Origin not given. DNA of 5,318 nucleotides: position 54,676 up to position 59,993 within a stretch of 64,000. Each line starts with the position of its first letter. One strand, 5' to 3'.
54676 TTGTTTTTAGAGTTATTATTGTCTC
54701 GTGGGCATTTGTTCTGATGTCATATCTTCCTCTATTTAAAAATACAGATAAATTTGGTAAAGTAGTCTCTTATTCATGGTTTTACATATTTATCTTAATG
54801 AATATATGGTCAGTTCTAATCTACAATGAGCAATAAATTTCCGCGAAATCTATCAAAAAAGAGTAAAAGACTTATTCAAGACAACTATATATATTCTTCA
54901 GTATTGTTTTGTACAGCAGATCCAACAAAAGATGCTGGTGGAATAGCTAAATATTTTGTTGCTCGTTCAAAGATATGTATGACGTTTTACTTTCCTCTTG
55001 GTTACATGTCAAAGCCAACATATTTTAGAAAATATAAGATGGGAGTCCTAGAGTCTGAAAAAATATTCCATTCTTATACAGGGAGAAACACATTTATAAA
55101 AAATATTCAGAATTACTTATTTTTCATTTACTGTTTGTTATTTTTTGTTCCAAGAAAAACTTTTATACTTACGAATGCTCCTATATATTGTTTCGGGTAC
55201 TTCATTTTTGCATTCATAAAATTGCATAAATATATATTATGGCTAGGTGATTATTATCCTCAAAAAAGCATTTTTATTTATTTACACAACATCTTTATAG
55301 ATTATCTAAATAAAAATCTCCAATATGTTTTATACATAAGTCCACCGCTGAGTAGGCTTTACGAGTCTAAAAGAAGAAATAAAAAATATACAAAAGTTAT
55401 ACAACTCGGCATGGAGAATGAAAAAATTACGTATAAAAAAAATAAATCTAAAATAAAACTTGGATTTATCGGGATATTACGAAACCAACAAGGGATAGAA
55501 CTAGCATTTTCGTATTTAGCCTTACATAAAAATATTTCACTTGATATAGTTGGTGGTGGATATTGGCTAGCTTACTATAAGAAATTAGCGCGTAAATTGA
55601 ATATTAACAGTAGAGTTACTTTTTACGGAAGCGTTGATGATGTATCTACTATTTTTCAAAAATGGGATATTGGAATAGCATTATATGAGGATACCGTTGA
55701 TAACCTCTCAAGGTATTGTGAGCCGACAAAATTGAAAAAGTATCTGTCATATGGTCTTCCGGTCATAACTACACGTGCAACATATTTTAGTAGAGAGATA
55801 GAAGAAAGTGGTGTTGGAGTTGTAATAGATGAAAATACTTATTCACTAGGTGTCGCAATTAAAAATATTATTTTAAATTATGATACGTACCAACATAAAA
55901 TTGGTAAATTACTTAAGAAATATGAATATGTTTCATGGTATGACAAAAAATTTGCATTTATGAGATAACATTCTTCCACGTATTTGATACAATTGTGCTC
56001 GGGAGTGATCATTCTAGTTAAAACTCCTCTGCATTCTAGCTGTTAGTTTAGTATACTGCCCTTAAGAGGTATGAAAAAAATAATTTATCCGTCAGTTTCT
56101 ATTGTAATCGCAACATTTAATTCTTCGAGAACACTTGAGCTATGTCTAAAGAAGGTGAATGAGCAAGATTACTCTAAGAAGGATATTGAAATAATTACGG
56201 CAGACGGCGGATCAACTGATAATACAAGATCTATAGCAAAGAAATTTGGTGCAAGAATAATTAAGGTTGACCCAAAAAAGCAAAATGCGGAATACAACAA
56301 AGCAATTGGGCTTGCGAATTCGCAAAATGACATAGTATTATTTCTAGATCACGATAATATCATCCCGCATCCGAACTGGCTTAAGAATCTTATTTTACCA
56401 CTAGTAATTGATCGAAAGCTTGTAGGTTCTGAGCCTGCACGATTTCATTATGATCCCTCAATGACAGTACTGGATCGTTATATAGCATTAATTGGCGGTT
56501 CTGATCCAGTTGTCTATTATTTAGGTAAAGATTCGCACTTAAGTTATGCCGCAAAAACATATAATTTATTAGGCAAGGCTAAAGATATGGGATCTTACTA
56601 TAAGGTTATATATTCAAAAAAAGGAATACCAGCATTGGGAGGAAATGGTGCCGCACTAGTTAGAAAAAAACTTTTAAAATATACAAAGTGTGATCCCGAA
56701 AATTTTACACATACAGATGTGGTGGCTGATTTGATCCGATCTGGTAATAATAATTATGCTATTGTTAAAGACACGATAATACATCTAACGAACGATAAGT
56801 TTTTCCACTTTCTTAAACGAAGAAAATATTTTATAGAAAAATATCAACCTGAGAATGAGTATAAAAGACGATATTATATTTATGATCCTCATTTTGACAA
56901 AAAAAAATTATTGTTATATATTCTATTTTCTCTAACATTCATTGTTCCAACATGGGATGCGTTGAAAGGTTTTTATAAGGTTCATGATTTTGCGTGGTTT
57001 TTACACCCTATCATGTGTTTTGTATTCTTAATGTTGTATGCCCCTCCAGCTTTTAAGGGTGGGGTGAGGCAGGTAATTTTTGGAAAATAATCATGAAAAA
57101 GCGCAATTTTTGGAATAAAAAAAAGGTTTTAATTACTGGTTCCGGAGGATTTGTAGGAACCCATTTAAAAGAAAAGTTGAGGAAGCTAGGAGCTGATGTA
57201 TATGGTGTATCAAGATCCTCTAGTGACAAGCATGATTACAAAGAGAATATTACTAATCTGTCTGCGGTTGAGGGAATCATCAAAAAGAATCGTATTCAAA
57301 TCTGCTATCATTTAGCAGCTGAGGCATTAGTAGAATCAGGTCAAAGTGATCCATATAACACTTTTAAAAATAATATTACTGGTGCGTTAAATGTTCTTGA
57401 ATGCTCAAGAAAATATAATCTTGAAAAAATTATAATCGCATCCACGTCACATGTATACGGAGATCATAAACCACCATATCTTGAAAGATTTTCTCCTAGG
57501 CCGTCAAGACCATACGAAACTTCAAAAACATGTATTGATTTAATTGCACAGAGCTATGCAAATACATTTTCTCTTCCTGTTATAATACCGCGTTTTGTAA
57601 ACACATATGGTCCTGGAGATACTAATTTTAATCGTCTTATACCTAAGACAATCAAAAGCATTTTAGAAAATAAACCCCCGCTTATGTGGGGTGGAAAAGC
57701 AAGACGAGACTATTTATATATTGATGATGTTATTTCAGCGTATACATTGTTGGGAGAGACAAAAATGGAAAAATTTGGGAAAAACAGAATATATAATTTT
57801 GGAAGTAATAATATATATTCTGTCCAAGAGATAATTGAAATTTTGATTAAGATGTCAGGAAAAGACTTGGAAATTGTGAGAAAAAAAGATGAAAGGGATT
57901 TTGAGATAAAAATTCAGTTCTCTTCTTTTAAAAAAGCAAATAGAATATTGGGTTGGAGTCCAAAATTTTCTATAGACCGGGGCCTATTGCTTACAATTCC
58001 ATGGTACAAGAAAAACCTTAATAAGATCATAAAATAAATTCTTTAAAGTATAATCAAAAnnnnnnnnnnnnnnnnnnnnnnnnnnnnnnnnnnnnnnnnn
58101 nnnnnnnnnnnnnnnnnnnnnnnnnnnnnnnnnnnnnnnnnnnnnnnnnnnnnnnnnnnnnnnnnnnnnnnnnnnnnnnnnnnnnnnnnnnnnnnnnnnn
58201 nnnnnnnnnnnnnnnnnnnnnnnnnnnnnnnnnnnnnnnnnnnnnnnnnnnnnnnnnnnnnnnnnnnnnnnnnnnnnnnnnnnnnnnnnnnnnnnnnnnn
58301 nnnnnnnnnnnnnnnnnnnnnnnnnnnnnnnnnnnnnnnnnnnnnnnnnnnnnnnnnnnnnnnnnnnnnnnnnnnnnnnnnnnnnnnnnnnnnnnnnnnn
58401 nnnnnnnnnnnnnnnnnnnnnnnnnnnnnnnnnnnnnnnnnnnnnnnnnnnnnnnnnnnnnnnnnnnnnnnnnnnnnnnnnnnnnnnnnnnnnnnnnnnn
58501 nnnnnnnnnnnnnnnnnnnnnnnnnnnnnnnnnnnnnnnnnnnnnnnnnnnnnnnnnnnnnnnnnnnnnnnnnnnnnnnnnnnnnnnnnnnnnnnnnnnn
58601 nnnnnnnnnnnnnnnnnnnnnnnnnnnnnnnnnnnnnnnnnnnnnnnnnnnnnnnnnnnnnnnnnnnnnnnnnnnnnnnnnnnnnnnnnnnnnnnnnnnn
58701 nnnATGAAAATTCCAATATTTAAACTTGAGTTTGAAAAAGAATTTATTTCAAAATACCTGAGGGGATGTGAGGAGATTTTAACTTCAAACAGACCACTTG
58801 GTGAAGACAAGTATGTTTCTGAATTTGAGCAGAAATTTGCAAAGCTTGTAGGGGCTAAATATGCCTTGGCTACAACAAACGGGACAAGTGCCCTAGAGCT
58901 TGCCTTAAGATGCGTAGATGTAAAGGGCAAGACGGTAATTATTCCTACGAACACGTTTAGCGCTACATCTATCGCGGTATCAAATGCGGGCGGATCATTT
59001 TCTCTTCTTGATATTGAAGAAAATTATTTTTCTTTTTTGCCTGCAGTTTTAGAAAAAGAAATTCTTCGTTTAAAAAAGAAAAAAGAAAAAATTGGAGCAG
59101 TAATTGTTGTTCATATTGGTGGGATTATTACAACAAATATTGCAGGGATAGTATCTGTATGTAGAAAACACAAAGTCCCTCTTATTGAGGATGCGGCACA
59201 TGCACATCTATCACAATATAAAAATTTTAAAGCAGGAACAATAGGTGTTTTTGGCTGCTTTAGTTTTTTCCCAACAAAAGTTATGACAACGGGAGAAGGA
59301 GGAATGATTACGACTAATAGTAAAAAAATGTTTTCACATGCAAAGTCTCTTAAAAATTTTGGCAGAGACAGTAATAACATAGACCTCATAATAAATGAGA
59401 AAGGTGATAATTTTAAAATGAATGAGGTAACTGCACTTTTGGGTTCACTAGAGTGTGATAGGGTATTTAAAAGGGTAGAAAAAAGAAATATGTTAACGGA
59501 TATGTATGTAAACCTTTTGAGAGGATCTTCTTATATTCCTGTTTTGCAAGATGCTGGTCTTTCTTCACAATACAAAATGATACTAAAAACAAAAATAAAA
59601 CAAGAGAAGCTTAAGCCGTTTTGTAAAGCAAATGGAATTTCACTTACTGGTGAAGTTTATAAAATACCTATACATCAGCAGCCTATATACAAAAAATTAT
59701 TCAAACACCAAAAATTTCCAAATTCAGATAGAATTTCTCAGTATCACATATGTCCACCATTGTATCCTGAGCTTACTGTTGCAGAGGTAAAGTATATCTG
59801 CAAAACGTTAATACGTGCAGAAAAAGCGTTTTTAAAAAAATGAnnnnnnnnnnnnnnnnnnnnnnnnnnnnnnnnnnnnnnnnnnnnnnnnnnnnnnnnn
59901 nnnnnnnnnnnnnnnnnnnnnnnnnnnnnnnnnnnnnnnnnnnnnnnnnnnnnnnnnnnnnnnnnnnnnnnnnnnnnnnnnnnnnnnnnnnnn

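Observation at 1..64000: A 64-kb co-directional super-locus of ~24 GT-C membrane glycosyltransferases from at least 8 families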

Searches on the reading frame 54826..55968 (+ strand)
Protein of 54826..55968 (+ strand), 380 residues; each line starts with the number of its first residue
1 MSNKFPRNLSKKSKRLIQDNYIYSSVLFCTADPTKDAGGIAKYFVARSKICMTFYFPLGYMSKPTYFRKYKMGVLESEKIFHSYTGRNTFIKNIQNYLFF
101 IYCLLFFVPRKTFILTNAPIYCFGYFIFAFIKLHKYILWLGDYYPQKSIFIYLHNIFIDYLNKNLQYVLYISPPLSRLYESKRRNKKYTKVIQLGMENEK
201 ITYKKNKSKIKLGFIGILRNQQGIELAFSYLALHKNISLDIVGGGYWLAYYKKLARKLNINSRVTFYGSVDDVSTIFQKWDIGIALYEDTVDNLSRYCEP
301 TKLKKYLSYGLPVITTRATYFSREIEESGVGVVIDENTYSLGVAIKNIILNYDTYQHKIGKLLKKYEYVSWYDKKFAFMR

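Call 9: search_protein_families(library=pfam, max_evalue=0.01, proteins=[window:54826-55968:+])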
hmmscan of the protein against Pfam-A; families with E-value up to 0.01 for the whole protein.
window:54826-55968:+ (380 aa): 2 families
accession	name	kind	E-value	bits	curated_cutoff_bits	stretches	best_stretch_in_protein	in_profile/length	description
PF00534.26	Glycos_transf_1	-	4.9e-14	52.7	26.4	1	198-353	4-160/172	Glycosyl transferases group 1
PF13692.12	Glyco_trans_1_4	-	3.3e-11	44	27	1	211-347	3-138/142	Glycosyl transferases group 1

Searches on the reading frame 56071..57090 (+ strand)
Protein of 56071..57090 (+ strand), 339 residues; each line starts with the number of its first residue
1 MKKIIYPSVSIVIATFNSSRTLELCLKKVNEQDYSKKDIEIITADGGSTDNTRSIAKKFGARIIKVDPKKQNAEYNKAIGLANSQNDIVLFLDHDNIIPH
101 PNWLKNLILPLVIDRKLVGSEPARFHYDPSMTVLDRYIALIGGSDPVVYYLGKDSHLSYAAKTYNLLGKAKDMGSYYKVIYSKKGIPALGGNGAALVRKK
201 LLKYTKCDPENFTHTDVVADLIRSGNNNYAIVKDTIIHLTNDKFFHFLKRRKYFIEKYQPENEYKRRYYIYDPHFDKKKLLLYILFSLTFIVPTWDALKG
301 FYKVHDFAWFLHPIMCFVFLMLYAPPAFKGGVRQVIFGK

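Call 9: search_protein_families(library=pfam, max_evalue=0.01, proteins=[window:56071-57090:+])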
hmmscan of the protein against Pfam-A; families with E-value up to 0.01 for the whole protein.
window:56071-57090:+ (339 aa): 2 families
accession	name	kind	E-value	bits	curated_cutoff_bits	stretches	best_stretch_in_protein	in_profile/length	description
PF00535.33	Glycos_transf_2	-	1.2e-19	71.4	23.3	1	10-118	1-112/168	Glycosyl transferase family 2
PF13641.12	Glyco_tranf_2_3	-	3.3e-07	31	27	1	7-216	1-186/230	Glycosyltransferase like family 2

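Call 29: search_protein_families(library=ncbifam, max_evalue=0.00001, proteins=[window:56071-57090:+])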
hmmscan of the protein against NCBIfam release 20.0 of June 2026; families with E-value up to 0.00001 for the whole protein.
window:56071-57090:+ (339 aa): 12 families
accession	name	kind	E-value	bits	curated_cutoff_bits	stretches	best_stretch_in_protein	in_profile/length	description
TIGR03965.1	mycofact_glyco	equivalog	1.3e-12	47.4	280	1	7-137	74-204/467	mycofactocin biosynthesis glycosyltransferase MftF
NF041875.1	EPS_EpsD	equivalog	5.3e-12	45.8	370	1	9-105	1-98/325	exopolysaccharide biosynthesis glycosyltransferase EpsD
NF010496.0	PRK13915.1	equivalog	7.9e-12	44.9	262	1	8-116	32-147/307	glucosyl-3-phosphoglycerate synthase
TIGR04283.1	glyco_like_mftF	equivalog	2.6e-11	43.6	182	1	9-106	1-92/221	TIGR04283 family arsenosugar biosynthesis glycosyltransferase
NF050050.1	ProtGlycPglI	equivalog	8.9e-11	41.7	500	1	7-98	2-96/306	GalNAc(5)-diNAcBac-PP-undecaprenol beta-1,3-glucosyltransferase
NF007482.0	PRK10073.1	equivalog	1.1e-10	41.1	423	1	7-98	6-98/334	glycosyltransferase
NF038302.1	EPS_HpsE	equivalog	1.5e-09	37.2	300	1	9-106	3-106/307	hormogonium polysaccharide biosynthesis glycosyltransferase HpsE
TIGR04182.1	glyco_TIGR04182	equivalog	1.7e-09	37.5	325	1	9-119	2-107/293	S-layer glycoprotein N-glycosyltransferase AglJ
TIGR03111.1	glyc2_xrt_Gpos1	hypoth_equivalog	1.9e-09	36.8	363.95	1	5-109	47-154/439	TIGR03111 family XrtG-associated glycosyltransferase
TIGR03937.1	PgaC_IcaA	equivalog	2.8e-09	36.4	422.3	1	6-100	44-140/407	poly-beta-1,6-N-acetyl-D-glucosamine synthase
NF047683.1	TeichurnBiosyTuaG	equivalog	2.7e-08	33.8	400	1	7-97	6-98/252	teichuronic acid biosynthesis protein TuaG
TIGR04195.1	S_glycosyl_SunS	equivalog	9.8e-06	24.6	350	0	3-97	53-143/421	SunS family peptide S-glycosyltransferase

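Call 78: search_solved_structures(query=window:56071-57090:+, max_evalue=0.00001)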
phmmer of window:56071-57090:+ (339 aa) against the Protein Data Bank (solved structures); distinct sequences matched with E-value up to 0.00001: 10.
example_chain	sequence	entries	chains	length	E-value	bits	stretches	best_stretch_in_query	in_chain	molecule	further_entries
2z87_A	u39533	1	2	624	1.7e-10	43.8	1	2-127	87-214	Chondroitin synthase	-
2z86_A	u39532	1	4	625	1.7e-10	43.7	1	2-127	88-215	Chondroitin synthase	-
6p61_A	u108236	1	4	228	2.1e-08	36.9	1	6-98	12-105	Glycosyltransferase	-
8vh7_A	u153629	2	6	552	1.5e-06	30.8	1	6-105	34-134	Heparosan synthase B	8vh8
8viw_A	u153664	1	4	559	1.6e-06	30.7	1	6-105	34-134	Heparosan synthase B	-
5tze_C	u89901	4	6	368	2.2e-06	30.2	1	9-99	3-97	Glycosyl transferase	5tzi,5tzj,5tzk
5tz8_A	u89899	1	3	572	3.6e-06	29.5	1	9-99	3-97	Glycosyl transferase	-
4y6n_A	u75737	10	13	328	4.8e-06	29.1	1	8-114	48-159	Glucosyl-3-phosphoglycerate synthase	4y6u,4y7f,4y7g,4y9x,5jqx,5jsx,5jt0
3e25_A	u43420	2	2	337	5.1e-06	29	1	8-114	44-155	Putative uncharacterized protein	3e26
4ddz_A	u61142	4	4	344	5.3e-06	29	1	8-114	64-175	GLUCOSYL-3-PHOSPHOGLYCERATE SYNTHASE (GpgS) | Glucosyl-3-phosphoglycerate synthase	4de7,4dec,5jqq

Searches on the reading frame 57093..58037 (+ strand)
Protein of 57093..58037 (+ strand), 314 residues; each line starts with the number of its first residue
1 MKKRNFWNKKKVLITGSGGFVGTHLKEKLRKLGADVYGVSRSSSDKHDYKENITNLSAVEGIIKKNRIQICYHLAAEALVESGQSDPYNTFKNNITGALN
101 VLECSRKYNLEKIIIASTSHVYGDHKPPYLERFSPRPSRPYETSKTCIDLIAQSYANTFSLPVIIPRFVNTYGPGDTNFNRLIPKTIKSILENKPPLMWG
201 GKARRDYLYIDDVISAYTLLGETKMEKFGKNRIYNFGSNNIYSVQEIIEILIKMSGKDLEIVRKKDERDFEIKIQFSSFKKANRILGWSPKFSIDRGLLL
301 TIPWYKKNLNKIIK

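Call 9: search_protein_families(library=pfam, max_evalue=0.01, proteins=[window:57093-58037:+])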
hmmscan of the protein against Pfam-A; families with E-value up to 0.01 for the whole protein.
window:57093-58037:+ (314 aa): 6 families
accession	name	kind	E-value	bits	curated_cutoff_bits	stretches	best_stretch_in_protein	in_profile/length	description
PF01370.27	Epimerase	-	2.1e-53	181.7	20.9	1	12-237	1-240/240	NAD dependent epimerase/dehydratase family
PF16363.11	GDP_Man_Dehyd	-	2.4e-47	162.5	27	1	13-298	1-329/332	GDP-mannose 4,6 dehydratase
PF04321.23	RmlD_sub_bind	-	1e-14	54.8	27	1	11-183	2-163/287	RmlD substrate binding domain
PF02719.21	Polysacc_synt_2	-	4.5e-10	39.6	20.2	1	52-119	62-129/293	Polysaccharide biosynthesis protein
PF01073.25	3Beta_HSD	-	1.1e-06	28.4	22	1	13-218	1-226/280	3-beta hydroxysteroid dehydrogenase/isomerase family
PF07993.18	NAD_binding_4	-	3.1e-05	23.7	20.1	0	66-181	87-220/258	Male sterility protein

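Call 68: search_protein_families(library=ncbifam, max_evalue=1e-8, proteins=[window:57093-58037:+])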
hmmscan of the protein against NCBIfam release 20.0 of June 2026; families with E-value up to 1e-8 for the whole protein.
window:57093-58037:+ (314 aa): 18 families
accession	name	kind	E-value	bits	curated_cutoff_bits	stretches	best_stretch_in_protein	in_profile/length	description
TIGR02622.1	CDP_4_6_dhtase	equivalog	3.7e-44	151.3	278.45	1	6-308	1-333/352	CDP-glucose 4,6-dehydratase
TIGR01181.1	dTDP_gluc_dehyt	equivalog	1.6e-42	145.7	365.1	1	49-309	55-315/321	dTDP-glucose 4,6-dehydratase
TIGR04180.1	EDH_00030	hypoth_equivalog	3e-40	138.2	475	1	12-293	1-297/297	NAD-dependent 4,6-dehydratase LegB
TIGR01179.1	galE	equivalog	1.7e-37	129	262.3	1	11-309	1-329/332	UDP-glucose 4-epimerase GalE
NF011728.1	PRK15181.1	equivalog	1.7e-27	96.3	760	1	8-307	14-339/348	Vi polysaccharide biosynthesis UDP-N-acetylglucosaminuronic acid C-4 epimerase TviC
NF007490.0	PRK10084.1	subfamily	6e-23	81.4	649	1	44-310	49-339/361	dTDP-glucose 4,6-dehydratase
NF007582.0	PRK10217.1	equivalog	2.3e-21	76.3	698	1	42-308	48-334/355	dTDP-glucose 4,6-dehydratase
TIGR02197.1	heptose_epim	equivalog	9.7e-21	74.2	274.6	1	12-261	1-266/316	ADP-glyceromanno-heptose 6-epimerase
NF007956.0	PRK10675.1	subfamily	2.1e-19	69.9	394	1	47-156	53-164/338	UDP-glucose 4-epimerase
NF008872.0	PRK11908.1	equivalog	1.3e-16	60.6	294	1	10-305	2-335/349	bifunctional UDP-4-keto-pentose/UDP-xylose synthase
NF047922.1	GDPFucSynFcl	equivalog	3.8e-15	56.1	500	1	9-310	2-306/308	GDP-L-fucose synthase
NF042423.1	oxyalk_red_Shew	equivalog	2.4e-14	53.1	580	1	10-225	9-225/331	2-alkyl-3-oxoalkanoate reductase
TIGR01472.1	gmd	equivalog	3.8e-14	52.7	415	1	11-265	2-278/342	GDP-mannose 4,6-dehydratase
NF042422.1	oxyalk_red_OleD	equivalog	4.4e-14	52.6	580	1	11-256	2-251/329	2-alkyl-3-oxoalkanoate reductase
TIGR01214.1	rmlD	equivalog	5.6e-13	48.6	224.05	1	11-181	1-161/285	dTDP-4-dehydrorhamnose reductase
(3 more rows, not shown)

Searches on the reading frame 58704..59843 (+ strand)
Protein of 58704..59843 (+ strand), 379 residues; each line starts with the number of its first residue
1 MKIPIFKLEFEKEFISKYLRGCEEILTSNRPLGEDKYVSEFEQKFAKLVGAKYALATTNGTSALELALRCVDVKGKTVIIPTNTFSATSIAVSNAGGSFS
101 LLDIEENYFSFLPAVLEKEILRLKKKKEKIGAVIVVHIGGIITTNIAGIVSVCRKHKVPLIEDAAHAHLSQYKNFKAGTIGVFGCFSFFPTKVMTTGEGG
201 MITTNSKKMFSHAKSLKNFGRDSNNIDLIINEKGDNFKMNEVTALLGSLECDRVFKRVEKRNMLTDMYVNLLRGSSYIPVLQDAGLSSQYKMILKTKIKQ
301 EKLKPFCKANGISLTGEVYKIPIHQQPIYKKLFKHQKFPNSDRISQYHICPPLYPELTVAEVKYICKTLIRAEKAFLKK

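Call 9: search_protein_families(library=pfam, max_evalue=0.01, proteins=[window:58704-59843:+])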
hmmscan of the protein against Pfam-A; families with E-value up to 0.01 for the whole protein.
window:58704-59843:+ (379 aa): 4 families
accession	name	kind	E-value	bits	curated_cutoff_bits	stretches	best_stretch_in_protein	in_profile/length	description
PF01041.23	DegT_DnrJ_EryC1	-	7.2e-80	269.3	19.8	1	21-369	10-359/360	DegT/DnrJ/EryC1/StrS aminotransferase family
PF01212.27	Beta_elim_lyase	-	1.5e-07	31.5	27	1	32-165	28-170/288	Beta-eliminating lyase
PF00155.27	Aminotran_1_2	-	0.00014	21.6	19.7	1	39-171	45-193/361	Aminotransferase class I and II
PF01053.26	Cys_Met_Meta_PP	-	0.0012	17.9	27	1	39-98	55-114/381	Cys/Met metabolism PLP-dependent enzyme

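Call 12: find_encoding_contigs(protein=window:58704-59843:+, flank=10000, max_places=6)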
Protein window:58704-59843:+ (379 aa): 13 contigs read that carry it; 6 places shown.
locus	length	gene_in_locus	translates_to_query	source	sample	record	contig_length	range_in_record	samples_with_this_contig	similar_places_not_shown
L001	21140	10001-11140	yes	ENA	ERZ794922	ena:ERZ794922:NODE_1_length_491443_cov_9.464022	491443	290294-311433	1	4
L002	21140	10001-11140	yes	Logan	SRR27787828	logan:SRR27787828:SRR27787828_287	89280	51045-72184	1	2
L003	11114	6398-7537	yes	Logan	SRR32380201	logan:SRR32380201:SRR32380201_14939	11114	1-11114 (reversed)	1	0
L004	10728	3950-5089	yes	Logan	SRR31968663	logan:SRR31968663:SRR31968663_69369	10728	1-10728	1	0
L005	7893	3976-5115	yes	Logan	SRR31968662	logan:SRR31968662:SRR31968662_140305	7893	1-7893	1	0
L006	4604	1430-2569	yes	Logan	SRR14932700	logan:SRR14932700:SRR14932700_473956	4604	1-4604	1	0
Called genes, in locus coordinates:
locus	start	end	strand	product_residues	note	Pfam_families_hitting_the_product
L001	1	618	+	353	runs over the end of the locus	PF13439:Glyco_transf_4 (weak), PF00534:Glycos_transf_1, PF13692:Glyco_trans_1_4, PF20706:GT4-conflict (weak)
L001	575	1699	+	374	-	-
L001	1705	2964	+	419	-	PF01943:Polysacc_synt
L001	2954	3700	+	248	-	PF00535:Glycos_transf_2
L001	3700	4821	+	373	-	PF13439:Glyco_transf_4, PF20706:GT4-conflict, PF00534:Glycos_transf_1, PF13692:Glyco_trans_1_4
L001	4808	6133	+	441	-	PF13231:PMT_2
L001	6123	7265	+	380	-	PF00534:Glycos_transf_1, PF13692:Glyco_trans_1_4, PF26337:Gtf3_C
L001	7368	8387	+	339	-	PF00535:Glycos_transf_2, PF13641:Glyco_tranf_2_3 (weak)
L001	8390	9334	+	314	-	PF04321:RmlD_sub_bind, PF01073:3Beta_HSD (weak), PF01370:Epimerase, PF02719:Polysacc_synt_2, PF07993:NAD_binding_4 (faint), PF16363:GDP_Man_Dehyd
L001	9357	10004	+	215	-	PF25084:LbH_EIF2B (weak), PF25087:GMPPB_C (faint), PF00132:Hexapep (weak)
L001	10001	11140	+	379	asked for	PF01041:DegT_DnrJ_EryC1, PF01212:Beta_elim_lyase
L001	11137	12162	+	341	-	PF08240:ADH_N, PF16912:Glu_dehyd_C, PF00107:ADH_zinc_N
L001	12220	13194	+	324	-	PF01073:3Beta_HSD, PF01370:Epimerase, PF16363:GDP_Man_Dehyd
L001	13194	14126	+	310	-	-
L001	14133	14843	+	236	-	PF01209:Ubie_methyltran, PF07021:MetW, PF08241:Methyltransf_11, PF08242:Methyltransf_12, PF13489:Methyltransf_23, PF13649:Methyltransf_25, PF13847:Methyltransf_31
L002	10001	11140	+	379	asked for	PF01041:DegT_DnrJ_EryC1, PF01212:Beta_elim_lyase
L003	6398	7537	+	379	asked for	PF01041:DegT_DnrJ_EryC1, PF01212:Beta_elim_lyase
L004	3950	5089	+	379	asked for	PF01041:DegT_DnrJ_EryC1, PF01212:Beta_elim_lyase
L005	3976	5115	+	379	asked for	PF01041:DegT_DnrJ_EryC1, PF01212:Beta_elim_lyase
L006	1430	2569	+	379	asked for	PF01041:DegT_DnrJ_EryC1, PF01212:Beta_elim_lyase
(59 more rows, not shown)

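Call 68: search_protein_families(library=ncbifam, max_evalue=1e-8, proteins=[window:58704-59843:+])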
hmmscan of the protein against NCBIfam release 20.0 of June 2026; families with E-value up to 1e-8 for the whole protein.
window:58704-59843:+ (379 aa): 7 families
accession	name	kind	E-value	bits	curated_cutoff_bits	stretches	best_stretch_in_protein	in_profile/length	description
TIGR03588.1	PseC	equivalog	4.7e-59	200.2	423.5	1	32-371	26-378/380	UDP-4-amino-4,6-dideoxy-N-acetyl-beta-L-altrosamine transaminase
TIGR04181.1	NHT_00031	hypoth_equivalog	5.3e-55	186.7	420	1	36-350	30-355/359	LegC family aminotransferase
NF008687.0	PRK11706.1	equivalog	9.5e-42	143.1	375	1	17-371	12-372/375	dTDP-4-amino-4,6-dideoxygalactose transaminase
TIGR04427.1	PLP_DesI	equivalog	4.6e-38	131.3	650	1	37-369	53-379/390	dTDP-4-dehydro-6-deoxyglucose aminotransferase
NF008658.2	PRK11658.1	equivalog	6.3e-31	107.4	631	1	39-369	36-373/379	UDP-4-amino-4-deoxy-L-arabinose aminotransferase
TIGR02379.1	ECA_wecE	subfamily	1.5e-29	102.9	434.85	1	23-368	18-370/376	dTDP-4-amino-4,6-dideoxy-D-glucose transaminase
NF011936.0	PRK15407.1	equivalog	1.7e-26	92.9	423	1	33-223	62-254/440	lipopolysaccharide biosynthesis protein RfbH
